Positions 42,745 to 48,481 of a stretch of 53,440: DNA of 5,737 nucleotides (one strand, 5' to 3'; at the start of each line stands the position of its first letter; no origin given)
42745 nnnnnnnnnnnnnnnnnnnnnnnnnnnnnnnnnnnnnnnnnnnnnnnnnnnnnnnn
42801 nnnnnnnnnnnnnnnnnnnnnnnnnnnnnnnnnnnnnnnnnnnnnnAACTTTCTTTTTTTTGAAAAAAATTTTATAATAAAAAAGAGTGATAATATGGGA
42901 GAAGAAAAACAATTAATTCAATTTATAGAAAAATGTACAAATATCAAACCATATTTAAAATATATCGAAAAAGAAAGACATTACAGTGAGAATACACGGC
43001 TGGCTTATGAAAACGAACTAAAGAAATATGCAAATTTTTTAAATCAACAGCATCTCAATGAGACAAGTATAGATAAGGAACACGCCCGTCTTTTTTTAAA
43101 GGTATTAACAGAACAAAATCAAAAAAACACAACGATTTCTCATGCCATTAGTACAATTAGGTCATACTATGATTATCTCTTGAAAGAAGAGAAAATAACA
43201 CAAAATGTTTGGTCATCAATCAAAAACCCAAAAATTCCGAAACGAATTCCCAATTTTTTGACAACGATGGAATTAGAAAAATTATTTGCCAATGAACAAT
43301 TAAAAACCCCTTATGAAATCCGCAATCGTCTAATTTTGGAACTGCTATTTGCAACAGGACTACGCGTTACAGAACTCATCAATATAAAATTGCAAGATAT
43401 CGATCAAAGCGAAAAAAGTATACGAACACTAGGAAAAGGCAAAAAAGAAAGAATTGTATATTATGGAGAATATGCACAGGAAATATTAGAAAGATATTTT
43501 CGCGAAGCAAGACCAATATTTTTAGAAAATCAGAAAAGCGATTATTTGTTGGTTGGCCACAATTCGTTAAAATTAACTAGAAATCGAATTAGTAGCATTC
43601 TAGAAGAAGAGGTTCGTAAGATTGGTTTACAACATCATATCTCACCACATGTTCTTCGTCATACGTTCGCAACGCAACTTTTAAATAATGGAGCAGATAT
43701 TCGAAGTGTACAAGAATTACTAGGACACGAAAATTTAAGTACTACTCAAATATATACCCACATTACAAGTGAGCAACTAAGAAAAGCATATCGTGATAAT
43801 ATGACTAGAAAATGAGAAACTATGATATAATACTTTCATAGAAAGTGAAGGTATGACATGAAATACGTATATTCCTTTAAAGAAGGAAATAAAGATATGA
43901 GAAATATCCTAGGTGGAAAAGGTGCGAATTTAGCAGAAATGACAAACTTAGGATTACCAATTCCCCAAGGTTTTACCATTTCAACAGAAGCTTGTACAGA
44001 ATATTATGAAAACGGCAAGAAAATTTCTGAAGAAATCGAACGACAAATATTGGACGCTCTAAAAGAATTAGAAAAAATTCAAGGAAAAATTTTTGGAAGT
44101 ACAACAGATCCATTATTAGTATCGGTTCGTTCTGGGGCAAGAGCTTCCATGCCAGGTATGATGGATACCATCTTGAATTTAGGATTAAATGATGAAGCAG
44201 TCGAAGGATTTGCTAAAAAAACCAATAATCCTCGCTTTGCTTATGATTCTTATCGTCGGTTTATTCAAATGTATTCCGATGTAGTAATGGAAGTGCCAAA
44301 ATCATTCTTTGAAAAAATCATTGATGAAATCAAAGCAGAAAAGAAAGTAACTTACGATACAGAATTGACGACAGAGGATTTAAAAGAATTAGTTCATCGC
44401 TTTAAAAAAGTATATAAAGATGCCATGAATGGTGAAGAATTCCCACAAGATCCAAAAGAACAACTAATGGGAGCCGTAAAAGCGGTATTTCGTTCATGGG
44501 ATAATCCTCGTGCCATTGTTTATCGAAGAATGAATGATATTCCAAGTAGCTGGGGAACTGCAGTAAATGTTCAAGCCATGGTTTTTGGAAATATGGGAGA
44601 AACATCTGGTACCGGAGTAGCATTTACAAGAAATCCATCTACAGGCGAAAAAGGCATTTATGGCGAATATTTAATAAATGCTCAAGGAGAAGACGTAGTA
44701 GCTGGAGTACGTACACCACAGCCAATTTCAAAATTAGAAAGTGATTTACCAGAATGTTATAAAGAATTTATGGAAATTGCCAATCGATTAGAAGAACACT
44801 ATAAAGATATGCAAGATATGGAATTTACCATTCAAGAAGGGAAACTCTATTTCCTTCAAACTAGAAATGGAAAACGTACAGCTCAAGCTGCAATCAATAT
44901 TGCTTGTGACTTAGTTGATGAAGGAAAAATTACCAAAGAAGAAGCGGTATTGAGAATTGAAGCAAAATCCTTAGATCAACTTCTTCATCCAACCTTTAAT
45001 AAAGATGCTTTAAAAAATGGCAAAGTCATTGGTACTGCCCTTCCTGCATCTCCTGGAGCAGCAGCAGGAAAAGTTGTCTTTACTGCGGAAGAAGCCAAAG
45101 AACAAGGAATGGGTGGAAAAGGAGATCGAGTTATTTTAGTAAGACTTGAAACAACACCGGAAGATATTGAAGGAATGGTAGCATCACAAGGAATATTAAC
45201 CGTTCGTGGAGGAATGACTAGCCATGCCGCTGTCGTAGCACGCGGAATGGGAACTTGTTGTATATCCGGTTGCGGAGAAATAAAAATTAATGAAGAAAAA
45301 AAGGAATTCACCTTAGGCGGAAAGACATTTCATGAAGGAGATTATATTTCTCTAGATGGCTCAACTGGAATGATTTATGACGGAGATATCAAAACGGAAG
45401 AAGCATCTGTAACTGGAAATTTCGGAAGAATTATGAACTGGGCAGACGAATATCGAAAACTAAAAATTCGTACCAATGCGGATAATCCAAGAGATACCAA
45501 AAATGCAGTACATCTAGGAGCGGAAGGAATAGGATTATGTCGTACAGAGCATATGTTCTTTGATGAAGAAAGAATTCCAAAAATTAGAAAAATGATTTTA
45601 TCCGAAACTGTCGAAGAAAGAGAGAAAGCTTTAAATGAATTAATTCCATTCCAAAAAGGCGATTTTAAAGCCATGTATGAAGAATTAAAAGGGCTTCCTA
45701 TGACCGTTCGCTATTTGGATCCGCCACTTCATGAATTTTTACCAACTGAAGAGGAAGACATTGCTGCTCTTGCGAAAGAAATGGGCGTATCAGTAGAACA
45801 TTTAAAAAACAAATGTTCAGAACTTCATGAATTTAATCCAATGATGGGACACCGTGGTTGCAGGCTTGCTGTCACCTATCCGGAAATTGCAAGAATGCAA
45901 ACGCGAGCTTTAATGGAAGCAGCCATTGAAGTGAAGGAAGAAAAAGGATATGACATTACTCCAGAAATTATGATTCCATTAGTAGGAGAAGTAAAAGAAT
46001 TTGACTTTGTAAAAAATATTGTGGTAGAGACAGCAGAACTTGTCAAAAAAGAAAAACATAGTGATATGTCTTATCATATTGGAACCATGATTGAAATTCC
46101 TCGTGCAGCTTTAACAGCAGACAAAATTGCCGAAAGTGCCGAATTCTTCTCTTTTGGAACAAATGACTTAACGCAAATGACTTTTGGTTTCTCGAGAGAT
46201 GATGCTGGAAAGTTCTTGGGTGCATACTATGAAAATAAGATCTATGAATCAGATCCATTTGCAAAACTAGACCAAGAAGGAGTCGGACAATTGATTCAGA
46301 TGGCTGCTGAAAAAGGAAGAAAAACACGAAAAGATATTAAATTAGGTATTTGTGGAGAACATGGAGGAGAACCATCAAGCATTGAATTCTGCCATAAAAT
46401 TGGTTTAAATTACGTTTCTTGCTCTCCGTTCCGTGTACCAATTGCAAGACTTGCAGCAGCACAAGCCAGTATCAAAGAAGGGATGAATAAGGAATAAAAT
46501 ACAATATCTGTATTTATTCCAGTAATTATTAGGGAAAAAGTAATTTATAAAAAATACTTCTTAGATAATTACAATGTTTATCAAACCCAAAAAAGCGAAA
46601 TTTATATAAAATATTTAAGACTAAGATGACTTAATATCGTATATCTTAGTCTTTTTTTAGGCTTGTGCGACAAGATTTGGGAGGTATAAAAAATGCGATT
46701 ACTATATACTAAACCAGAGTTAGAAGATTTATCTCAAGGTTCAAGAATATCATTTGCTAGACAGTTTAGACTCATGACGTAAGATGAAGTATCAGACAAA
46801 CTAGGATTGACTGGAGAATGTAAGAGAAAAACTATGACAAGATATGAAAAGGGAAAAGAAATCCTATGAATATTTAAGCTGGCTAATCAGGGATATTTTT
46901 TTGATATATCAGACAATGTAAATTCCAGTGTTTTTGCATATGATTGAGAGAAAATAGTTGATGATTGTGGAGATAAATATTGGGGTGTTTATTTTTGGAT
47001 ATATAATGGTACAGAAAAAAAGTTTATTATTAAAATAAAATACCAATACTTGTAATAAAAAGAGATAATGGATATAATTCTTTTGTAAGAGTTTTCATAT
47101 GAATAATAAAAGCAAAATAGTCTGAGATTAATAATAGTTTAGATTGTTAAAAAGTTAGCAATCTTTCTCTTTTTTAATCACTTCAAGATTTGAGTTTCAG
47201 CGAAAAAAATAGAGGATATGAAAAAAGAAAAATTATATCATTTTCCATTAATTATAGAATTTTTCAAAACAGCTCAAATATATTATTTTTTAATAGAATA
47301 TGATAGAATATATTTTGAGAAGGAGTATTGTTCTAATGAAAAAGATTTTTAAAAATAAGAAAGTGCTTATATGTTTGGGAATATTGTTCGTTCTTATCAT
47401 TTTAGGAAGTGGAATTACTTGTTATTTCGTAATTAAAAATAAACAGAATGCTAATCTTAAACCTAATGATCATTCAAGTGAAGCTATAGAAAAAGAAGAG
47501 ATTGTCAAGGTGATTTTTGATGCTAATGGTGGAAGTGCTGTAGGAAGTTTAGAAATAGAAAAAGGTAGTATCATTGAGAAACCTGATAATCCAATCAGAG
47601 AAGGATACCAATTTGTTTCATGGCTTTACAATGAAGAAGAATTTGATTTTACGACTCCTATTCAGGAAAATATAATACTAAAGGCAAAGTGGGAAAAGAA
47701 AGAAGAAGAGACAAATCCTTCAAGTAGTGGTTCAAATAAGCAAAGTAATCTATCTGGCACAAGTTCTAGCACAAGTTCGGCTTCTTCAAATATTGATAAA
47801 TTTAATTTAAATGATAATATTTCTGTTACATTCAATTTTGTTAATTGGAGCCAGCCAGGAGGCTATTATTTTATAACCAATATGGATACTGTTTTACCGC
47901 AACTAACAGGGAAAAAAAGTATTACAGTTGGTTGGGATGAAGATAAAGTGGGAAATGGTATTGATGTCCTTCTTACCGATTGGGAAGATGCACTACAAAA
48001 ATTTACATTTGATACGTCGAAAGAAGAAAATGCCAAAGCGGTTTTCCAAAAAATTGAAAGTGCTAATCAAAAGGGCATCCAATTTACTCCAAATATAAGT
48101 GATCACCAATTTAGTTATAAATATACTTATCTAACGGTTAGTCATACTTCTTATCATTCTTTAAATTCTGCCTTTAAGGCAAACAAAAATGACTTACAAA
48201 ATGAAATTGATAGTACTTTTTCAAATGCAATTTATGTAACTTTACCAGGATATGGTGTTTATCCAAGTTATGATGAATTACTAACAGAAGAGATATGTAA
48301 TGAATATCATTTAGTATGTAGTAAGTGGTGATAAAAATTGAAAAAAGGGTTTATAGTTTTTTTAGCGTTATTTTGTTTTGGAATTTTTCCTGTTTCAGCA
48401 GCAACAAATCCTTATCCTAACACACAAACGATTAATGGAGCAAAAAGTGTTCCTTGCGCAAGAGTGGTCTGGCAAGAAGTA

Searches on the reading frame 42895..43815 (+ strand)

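Call 37: search_protein_families(library=pfam, proteins=[window:42895-43815:+], max_evalue=0.00001)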
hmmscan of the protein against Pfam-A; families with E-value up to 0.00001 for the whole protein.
window:42895-43815:+ (306 aa): 3 families
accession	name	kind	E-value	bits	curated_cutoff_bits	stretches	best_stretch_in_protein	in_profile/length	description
PF00589.27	Phage_integrase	-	7.6e-45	153.2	27.1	1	121-292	2-170/172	Phage integrase family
PF02899.23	Phage_int_SAM_1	-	3.3e-17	63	22.3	1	17-98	1-82/83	Phage integrase, N-terminal SAM-like domain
PF13495.12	Phage_int_SAM_4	-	6.5e-08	33.3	27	1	27-99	11-82/85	Phage integrase, N-terminal SAM-like domain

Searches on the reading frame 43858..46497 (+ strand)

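Call 37: search_protein_families(library=pfam, proteins=[window:43858-46497:+], max_evalue=0.00001)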
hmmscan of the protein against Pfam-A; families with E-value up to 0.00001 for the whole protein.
window:43858-46497:+ (879 aa): 3 families
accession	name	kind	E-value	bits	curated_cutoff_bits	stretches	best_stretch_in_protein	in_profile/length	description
PF02896.24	PEP-utilizers_C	-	2.2e-83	280.2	22.8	1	521-870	6-291/293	PEP-utilising enzyme, PEP-binding domain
PF01326.24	PPDK_N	-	3e-60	204.6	27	3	55-292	76-222/328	Pyruvate phosphate dikinase, AMP/ATP-binding domain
PF00391.29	PEP-utilizers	-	2.8e-23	81.8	23.1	1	424-504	4-72/72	PEP-utilising enzyme, mobile domain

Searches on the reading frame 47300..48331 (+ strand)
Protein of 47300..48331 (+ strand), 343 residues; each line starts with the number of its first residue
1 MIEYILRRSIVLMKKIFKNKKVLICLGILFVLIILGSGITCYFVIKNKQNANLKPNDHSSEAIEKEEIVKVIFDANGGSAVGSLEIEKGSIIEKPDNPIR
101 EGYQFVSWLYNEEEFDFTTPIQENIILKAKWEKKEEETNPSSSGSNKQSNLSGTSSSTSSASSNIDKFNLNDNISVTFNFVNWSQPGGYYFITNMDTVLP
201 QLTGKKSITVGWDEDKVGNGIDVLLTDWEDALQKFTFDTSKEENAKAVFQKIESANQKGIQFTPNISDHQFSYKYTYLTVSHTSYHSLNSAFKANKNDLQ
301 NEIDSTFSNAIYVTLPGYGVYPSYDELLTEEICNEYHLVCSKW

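Call 16: search_protein_families(library=pfam, proteins=[window:47300-48331:+], max_evalue=0.00001)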
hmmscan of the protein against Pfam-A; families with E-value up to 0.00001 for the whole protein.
window:47300-48331:+ (343 aa): 1 family
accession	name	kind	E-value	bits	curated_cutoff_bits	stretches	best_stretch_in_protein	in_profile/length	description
PF09479.16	Flg_new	-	2.7e-12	47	27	1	70-130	2-65/65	Listeria-Bacteroides repeat domain (List_Bact_rpt)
